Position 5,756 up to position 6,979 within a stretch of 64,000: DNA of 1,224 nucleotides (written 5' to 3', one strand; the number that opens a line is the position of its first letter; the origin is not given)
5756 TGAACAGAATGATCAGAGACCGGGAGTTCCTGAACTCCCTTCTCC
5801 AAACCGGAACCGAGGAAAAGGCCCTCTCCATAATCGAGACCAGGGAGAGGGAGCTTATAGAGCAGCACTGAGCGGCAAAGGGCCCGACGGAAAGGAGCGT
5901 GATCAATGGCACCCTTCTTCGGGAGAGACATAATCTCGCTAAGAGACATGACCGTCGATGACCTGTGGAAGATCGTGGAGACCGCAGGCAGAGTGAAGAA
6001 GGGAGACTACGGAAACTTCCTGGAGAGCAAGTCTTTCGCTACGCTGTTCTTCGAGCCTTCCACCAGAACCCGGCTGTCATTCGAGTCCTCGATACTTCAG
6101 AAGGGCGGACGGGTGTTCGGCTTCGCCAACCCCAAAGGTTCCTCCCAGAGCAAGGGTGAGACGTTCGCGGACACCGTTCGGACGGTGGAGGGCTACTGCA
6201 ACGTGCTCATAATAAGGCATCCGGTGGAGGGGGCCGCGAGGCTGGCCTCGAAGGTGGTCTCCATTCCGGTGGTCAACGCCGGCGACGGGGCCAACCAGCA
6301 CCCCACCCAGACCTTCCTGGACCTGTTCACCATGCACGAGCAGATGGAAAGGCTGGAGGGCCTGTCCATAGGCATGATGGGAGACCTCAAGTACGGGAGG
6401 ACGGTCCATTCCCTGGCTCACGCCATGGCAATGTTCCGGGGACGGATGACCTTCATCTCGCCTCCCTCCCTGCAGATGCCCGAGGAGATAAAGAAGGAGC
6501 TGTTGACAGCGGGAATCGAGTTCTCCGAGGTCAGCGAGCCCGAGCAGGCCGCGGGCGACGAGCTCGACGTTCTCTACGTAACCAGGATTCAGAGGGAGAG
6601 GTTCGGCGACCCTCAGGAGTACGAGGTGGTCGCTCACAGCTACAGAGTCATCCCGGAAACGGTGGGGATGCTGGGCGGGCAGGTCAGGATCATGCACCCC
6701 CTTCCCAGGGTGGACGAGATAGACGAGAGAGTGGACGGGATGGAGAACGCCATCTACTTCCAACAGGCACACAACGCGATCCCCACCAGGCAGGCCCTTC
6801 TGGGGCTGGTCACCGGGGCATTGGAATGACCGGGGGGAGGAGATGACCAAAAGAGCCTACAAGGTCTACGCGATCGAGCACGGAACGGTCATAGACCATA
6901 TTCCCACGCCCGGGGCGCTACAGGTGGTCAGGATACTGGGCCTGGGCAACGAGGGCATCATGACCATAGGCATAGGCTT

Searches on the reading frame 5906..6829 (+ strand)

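Call 35: search_protein_families(library=pfam, proteins=[window:5906-6829:+], max_evalue=0.0001)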
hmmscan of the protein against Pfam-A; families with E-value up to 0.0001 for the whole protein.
window:5906-6829:+ (307 aa): 2 families
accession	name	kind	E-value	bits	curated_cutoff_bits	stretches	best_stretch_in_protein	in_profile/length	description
PF02729.26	OTCace_N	-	3.7e-42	144.4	29.9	1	7-145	1-148/148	Aspartate/ornithine carbamoyltransferase, carbamoyl-P binding domain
PF00185.30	OTCace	-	3.4e-25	89.4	29.4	1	151-300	1-155/157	Aspartate/ornithine carbamoyltransferase, Asp/Orn binding domain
